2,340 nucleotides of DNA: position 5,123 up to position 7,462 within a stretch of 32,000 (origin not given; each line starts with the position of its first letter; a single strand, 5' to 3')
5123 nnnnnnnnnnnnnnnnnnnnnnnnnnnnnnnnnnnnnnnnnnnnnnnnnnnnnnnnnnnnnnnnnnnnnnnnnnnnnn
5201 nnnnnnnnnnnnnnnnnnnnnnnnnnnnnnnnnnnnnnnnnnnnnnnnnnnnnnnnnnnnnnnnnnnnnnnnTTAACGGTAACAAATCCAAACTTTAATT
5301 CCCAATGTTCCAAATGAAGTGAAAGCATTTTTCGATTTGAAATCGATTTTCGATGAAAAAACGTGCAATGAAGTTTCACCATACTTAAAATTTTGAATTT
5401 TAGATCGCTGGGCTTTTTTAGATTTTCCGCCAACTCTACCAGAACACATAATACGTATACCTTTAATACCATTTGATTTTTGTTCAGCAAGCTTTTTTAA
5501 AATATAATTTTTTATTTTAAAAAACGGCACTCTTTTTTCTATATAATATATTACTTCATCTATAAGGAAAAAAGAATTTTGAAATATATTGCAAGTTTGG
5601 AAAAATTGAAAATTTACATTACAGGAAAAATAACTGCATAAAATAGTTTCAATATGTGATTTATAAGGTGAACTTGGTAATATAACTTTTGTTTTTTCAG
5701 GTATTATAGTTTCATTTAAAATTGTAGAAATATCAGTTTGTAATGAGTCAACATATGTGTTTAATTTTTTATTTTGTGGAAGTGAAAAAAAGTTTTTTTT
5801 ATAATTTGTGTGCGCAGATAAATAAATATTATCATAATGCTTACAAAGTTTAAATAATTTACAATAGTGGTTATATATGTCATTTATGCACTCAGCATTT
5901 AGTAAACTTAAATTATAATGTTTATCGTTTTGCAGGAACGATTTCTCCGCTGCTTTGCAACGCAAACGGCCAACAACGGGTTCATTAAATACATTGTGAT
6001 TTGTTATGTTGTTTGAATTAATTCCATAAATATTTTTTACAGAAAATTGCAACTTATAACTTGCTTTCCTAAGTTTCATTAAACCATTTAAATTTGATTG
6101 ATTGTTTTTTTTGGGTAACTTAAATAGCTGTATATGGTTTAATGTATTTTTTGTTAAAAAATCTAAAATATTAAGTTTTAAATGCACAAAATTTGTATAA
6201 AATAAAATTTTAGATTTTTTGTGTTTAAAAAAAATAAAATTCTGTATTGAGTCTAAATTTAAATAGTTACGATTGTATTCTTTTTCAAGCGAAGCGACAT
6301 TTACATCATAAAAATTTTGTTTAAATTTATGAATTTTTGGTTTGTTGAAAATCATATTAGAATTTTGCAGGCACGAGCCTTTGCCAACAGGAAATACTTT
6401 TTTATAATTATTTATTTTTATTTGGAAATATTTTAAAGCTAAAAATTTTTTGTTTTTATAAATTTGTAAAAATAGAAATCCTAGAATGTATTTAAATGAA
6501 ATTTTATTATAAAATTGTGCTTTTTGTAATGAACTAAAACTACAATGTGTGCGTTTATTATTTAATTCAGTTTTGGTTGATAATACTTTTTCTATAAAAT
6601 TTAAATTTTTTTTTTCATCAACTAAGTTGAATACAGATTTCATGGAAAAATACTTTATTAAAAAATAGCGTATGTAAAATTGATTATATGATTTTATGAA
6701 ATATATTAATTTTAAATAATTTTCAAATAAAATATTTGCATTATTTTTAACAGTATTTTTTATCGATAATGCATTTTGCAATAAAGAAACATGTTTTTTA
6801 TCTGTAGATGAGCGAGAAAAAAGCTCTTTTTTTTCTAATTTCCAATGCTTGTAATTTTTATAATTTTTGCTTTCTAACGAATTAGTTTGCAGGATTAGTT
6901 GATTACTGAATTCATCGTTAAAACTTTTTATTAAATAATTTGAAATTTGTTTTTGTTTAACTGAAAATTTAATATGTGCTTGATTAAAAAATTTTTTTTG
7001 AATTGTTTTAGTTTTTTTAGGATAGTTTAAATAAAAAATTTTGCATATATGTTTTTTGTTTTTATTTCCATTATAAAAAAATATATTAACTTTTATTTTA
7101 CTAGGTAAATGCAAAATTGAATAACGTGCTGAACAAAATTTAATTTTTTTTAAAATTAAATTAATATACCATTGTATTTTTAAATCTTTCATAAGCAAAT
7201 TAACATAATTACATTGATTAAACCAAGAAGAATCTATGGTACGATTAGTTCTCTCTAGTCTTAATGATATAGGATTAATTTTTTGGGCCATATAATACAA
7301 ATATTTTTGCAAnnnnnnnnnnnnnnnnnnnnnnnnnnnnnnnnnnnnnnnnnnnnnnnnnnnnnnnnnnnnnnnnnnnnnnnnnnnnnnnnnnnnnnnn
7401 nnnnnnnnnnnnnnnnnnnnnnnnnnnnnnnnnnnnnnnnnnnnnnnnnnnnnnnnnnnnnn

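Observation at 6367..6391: A family A element is translated inside rps3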

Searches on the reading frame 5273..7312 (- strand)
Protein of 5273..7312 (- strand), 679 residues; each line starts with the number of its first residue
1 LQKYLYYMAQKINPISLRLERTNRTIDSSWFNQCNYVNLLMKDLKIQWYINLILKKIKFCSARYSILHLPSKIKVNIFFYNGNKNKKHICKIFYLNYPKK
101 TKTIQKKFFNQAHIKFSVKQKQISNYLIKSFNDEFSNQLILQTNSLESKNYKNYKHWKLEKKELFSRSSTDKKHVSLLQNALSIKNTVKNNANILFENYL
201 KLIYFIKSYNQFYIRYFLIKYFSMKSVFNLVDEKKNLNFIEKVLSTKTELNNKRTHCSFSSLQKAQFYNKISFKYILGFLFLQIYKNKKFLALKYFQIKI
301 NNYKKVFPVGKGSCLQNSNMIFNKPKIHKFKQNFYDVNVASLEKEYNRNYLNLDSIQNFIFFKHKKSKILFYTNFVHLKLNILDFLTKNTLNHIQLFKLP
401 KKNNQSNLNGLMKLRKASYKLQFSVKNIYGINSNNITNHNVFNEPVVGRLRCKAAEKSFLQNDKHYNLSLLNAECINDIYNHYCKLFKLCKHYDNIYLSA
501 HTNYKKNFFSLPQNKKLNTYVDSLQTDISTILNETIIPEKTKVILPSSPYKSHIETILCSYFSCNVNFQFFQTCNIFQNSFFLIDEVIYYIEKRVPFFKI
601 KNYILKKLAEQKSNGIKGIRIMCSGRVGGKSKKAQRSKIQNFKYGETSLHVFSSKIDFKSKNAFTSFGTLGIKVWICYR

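Call 8: search_protein_families(library=pfam, proteins=[window:5273-7312:-], max_evalue=0.01)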
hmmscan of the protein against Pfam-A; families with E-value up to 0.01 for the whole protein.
window:5273-7312:- (679 aa): 1 family
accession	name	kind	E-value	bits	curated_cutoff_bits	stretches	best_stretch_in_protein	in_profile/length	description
PF00189.25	Ribosomal_S3_C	-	3.9e-14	53.4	34.1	1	590-676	4-83/83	Ribosomal protein S3, C-terminal domain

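Call 11: find_homologous_proteins(query=window:5273-7291:-, max_evalue=0.001)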
Query window:5273-7291:- (672 aa): 16 proteins with E <= 0.001 among 8000 candidates.
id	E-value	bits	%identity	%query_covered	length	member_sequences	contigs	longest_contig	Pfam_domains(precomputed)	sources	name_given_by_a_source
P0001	0.0e+0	1462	100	100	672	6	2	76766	PF00189.26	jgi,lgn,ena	jgi:small subunit ribosomal protein S3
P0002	0.0e+0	1210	85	100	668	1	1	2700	PF00189.26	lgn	-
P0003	0.0e+0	1075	77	100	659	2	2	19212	PF00189.26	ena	-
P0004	0.0e+0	1024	76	100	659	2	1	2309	PF00189.26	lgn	-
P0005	1.0e-293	994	68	100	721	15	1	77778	PF00189.26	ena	-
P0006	5.9e-287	972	69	100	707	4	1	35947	PF00189.26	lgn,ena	-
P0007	1.1e-178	614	53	100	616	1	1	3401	PF00189.26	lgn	-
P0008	9.3e-135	469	47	44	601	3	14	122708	PF00189.26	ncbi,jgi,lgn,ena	jgi:ribosomal protein S3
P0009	3.1e-130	454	44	100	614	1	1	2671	PF00189.26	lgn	-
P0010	1.2e-124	436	42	100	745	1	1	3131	PF00189.26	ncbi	-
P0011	2.3e-110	389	42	100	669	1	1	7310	PF00189.26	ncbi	-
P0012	2.6e-92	329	38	100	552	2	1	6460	PF00189.26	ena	-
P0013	4.4e-55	206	56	19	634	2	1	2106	PF00189.26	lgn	-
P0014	2.0e-47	181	53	19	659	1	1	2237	PF00189.26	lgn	-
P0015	2.5e-43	167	53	19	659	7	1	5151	PF00189.26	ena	-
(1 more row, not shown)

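Call 14: find_encoding_contigs(protein=P0002, flank=3000, max_places=3)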
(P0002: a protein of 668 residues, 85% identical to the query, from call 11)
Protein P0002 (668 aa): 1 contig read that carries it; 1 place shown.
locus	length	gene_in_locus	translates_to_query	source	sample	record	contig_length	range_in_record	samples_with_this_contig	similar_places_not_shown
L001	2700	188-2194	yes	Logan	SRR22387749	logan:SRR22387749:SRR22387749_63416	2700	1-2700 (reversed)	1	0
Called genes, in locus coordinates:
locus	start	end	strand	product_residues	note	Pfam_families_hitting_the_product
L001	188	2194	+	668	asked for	PF00189:Ribosomal_S3_C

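Call 15: find_encoding_contigs(protein=P0003, flank=10000, max_places=3)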
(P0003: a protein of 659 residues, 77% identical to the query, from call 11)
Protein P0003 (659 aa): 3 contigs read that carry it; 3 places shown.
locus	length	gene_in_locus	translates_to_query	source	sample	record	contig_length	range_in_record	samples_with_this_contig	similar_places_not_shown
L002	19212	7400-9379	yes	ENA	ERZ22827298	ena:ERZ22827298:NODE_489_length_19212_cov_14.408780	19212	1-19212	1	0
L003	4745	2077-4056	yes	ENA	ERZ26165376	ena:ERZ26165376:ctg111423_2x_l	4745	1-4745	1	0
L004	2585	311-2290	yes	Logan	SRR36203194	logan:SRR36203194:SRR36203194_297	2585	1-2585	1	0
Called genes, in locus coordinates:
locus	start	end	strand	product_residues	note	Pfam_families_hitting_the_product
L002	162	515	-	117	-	PF00507:Oxidored_q4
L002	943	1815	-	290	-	-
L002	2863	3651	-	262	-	PF00329:Complex1_30kDa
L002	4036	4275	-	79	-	PF00203:Ribosomal_S19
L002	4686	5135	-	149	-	PF00338:Ribosomal_S10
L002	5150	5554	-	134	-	PF00252:Ribosomal_L16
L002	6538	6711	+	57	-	-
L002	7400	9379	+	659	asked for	PF00189:Ribosomal_S3_C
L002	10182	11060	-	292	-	PF00318:Ribosomal_S2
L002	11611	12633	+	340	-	PF00146:NADHdh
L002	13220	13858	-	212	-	PF00281:Ribosomal_L5, PF00673:Ribosomal_L5_C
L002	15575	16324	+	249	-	PF00119:ATP-synt_A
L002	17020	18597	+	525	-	PF00361:Proton_antipo_M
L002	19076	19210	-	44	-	?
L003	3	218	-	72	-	?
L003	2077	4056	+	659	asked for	PF00189:Ribosomal_S3_C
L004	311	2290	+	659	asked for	PF00189:Ribosomal_S3_C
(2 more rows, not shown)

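Call 16: find_encoding_contigs(protein=P0004, flank=3000, max_places=2)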
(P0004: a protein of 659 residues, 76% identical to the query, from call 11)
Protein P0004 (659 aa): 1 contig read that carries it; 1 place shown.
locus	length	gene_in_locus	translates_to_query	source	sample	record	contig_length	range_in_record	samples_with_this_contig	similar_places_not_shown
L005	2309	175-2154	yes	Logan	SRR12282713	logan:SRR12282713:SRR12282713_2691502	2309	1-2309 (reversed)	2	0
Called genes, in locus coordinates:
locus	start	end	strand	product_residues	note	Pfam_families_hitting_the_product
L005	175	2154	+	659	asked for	PF00189:Ribosomal_S3_C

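Call 17: find_encoding_contigs(protein=P0005, flank=10000, max_places=2)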
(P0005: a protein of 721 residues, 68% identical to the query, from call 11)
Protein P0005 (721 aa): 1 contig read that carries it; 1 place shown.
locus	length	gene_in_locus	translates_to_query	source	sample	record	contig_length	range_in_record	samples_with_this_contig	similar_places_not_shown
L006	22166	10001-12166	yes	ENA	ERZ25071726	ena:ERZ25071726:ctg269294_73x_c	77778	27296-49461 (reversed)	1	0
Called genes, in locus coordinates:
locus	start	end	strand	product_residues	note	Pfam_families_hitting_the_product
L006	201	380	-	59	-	-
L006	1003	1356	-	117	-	PF00507:Oxidored_q4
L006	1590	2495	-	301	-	-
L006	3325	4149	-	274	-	PF00329:Complex1_30kDa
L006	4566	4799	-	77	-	PF00203:Ribosomal_S19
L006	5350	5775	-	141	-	PF00338:Ribosomal_S10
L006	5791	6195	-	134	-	PF00252:Ribosomal_L16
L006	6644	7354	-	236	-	-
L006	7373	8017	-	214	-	-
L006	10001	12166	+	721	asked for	PF00189:Ribosomal_S3_C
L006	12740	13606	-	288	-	PF00318:Ribosomal_S2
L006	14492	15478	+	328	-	PF00146:NADHdh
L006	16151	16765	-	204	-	PF00281:Ribosomal_L5, PF00673:Ribosomal_L5_C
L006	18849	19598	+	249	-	PF00119:ATP-synt_A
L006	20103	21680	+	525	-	PF00361:Proton_antipo_M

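Call 18: find_encoding_contigs(protein=P0006, flank=10000, max_places=2)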
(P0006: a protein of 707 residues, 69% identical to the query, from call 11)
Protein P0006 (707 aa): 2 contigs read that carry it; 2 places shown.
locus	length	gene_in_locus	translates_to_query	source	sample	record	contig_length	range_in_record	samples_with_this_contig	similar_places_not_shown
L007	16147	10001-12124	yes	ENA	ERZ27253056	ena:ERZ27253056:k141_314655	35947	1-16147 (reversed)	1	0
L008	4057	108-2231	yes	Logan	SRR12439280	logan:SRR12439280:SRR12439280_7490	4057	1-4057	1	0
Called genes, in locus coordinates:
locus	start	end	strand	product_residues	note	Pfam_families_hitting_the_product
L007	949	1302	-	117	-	PF00507:Oxidored_q4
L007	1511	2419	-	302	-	-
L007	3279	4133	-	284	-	PF00329:Complex1_30kDa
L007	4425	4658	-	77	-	PF00203:Ribosomal_S19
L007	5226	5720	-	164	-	PF00338:Ribosomal_S10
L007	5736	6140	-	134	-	PF00252:Ribosomal_L16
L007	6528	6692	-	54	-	-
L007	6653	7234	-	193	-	-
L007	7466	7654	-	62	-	-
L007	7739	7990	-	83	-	-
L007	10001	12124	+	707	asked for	PF00189:Ribosomal_S3_C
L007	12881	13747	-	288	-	PF00318:Ribosomal_S2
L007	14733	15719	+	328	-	PF00146:NADHdh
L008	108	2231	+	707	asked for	PF00189:Ribosomal_S3_C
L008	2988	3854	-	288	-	PF00318:Ribosomal_S2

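Call 19: find_encoding_contigs(protein=P0007, flank=3000, max_places=2)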
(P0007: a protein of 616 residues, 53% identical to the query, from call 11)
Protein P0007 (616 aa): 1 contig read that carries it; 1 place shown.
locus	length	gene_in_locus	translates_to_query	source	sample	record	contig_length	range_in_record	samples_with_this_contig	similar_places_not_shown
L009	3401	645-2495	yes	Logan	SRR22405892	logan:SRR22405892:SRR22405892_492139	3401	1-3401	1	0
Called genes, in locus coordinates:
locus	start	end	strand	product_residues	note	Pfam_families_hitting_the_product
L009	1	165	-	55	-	?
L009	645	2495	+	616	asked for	PF00189:Ribosomal_S3_C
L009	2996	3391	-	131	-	PF00318:Ribosomal_S2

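Call 22: list_cluster_members(proteins=[P0001, P0008, P0010, P0011, P0005])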
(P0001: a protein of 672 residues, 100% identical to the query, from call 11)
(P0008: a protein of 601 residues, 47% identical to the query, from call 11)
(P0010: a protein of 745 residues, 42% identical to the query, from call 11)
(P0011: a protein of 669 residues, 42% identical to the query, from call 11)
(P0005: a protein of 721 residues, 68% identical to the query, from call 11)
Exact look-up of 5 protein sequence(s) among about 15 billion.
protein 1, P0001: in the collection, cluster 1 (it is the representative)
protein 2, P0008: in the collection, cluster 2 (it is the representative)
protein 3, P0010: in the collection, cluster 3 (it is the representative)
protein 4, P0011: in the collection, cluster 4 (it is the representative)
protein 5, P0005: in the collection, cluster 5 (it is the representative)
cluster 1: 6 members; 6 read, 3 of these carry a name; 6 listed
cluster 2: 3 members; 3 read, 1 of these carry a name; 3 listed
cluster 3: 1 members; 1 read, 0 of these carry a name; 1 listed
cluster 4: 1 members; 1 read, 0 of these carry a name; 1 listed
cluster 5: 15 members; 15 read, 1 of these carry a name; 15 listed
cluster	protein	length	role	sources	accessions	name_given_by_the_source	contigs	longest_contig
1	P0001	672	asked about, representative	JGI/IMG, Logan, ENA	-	small subunit ribosomal protein S3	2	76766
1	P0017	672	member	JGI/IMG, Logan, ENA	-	small subunit ribosomal protein S3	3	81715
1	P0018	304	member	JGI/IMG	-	small subunit ribosomal protein S3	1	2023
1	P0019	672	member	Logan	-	-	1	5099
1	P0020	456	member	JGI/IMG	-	-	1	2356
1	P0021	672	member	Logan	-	-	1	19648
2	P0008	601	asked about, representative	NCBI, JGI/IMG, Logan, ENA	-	ribosomal protein S3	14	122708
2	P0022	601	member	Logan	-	-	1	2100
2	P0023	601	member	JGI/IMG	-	-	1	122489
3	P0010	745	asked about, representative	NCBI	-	-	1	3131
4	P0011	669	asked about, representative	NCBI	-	-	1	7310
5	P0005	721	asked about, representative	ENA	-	-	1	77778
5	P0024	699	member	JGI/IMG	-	Ribosomal protein S3, C-terminal domain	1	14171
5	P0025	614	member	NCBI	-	-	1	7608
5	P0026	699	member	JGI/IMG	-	-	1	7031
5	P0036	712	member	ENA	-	-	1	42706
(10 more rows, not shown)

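Call 31: find_encoding_contigs(protein=P0008, flank=2000, max_places=6)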
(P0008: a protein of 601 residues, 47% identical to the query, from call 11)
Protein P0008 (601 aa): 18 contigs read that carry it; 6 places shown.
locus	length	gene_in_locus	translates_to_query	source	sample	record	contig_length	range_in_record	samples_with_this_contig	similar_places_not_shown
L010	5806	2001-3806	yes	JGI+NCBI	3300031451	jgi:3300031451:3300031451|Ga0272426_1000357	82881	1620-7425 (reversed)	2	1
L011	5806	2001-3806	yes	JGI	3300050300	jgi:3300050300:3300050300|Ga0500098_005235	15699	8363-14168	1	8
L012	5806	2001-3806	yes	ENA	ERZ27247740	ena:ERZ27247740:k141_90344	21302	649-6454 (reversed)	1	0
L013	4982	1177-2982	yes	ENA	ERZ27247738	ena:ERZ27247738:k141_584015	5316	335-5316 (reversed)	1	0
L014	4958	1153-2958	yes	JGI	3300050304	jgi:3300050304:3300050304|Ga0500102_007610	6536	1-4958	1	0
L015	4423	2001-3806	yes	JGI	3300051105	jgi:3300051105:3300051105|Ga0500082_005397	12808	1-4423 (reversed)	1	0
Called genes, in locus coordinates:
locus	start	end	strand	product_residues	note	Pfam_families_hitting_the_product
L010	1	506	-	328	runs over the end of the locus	PF00146:NADHdh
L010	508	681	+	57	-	-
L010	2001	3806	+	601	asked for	PF00189:Ribosomal_S3_C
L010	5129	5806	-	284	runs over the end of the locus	PF00318:Ribosomal_S2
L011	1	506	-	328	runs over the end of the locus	PF00146:NADHdh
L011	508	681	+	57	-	-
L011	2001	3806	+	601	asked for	PF00189:Ribosomal_S3_C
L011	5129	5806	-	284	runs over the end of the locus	PF00318:Ribosomal_S2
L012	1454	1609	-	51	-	-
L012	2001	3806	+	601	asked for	PF00189:Ribosomal_S3_C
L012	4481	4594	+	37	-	-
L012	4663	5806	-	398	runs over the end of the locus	PF00346:Complex1_49kDa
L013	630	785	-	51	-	-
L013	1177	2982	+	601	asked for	PF00189:Ribosomal_S3_C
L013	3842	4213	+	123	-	PF00164:Ribosom_S12_S23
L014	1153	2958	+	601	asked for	PF00189:Ribosomal_S3_C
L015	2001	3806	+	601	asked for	PF00189:Ribosomal_S3_C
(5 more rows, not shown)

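Call 32: find_encoding_contigs(protein=P0036, flank=1000, max_places=1)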
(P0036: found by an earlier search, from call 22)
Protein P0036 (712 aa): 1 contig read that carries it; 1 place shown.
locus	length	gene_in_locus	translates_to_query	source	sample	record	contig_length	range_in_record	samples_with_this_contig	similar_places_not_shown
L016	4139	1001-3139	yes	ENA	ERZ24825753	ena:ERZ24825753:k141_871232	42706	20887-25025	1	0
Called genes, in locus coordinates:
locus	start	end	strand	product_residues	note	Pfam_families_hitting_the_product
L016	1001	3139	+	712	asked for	PF00189:Ribosomal_S3_C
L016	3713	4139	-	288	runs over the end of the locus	PF00318:Ribosomal_S2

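Call 44: find_related_loci(query=window:5273-7291:-, collection=metagenome_contigs, flank=1500)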
Query window:5273-7291:- (672 aa) in metagenome_contigs; peptide patterns used: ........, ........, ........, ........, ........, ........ (x = any residue, [..] = any of these).
146 stretches matched a pattern; 2 encode a relative of the query (tblastn E <= 1e-3); 2 distinct loci.
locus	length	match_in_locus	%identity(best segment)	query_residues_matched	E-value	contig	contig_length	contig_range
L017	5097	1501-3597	71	1-672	0e+0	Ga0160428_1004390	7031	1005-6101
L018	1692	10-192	34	605-669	7e-8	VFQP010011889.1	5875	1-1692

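Call 53: find_encoding_contigs(protein=P0017, flank=10000, max_places=4)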
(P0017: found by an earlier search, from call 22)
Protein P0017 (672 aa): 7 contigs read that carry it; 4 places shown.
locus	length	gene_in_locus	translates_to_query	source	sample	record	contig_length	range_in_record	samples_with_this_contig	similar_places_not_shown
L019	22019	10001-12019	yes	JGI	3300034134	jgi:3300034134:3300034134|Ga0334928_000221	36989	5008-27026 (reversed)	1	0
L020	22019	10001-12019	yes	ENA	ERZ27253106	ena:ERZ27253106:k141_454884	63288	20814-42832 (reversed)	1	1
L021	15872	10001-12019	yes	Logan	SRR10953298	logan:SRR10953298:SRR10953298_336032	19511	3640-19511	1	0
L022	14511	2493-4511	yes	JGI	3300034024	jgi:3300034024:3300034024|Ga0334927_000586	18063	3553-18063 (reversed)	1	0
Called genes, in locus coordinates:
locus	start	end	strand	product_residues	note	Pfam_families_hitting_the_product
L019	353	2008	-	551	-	PF01479:S4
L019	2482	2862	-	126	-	PF00507:Oxidored_q4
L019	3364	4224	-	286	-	-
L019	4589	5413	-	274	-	PF00329:Complex1_30kDa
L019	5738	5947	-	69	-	PF00203:Ribosomal_S19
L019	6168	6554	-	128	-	PF00338:Ribosomal_S10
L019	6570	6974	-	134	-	PF00252:Ribosomal_L16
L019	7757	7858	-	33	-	-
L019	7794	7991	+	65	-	-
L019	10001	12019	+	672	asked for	PF00189:Ribosomal_S3_C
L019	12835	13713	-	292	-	PF00318:Ribosomal_S2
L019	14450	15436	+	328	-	PF00146:NADHdh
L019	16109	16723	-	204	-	PF00281:Ribosomal_L5, PF00673:Ribosomal_L5_C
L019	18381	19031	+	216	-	PF00119:ATP-synt_A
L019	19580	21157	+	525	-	PF00361:Proton_antipo_M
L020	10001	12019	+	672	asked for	PF00189:Ribosomal_S3_C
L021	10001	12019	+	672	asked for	PF00189:Ribosomal_S3_C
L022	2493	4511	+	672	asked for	PF00189:Ribosomal_S3_C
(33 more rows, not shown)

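Call 54: find_encoding_contigs(protein=P0001, flank=10000, max_places=4)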
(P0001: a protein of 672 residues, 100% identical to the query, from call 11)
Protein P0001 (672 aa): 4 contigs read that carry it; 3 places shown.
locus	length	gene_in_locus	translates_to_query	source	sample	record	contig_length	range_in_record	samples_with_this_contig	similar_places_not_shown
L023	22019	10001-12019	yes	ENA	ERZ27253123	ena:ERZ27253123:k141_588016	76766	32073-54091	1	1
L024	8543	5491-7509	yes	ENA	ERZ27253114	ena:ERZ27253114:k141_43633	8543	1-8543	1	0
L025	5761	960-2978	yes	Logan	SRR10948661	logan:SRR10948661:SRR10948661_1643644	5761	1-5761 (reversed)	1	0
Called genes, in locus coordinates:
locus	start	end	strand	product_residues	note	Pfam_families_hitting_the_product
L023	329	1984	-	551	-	PF01479:S4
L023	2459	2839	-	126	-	PF00507:Oxidored_q4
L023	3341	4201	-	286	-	-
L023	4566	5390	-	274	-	PF00329:Complex1_30kDa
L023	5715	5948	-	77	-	PF00203:Ribosomal_S19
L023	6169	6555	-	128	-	PF00338:Ribosomal_S10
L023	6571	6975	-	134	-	PF00252:Ribosomal_L16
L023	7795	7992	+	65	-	-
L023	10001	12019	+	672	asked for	PF00189:Ribosomal_S3_C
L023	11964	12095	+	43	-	-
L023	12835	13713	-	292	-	PF00318:Ribosomal_S2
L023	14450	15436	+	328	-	PF00146:NADHdh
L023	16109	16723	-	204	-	PF00281:Ribosomal_L5, PF00673:Ribosomal_L5_C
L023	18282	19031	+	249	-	PF00119:ATP-synt_A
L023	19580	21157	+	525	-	PF00361:Proton_antipo_M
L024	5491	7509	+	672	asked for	PF00189:Ribosomal_S3_C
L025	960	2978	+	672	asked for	PF00189:Ribosomal_S3_C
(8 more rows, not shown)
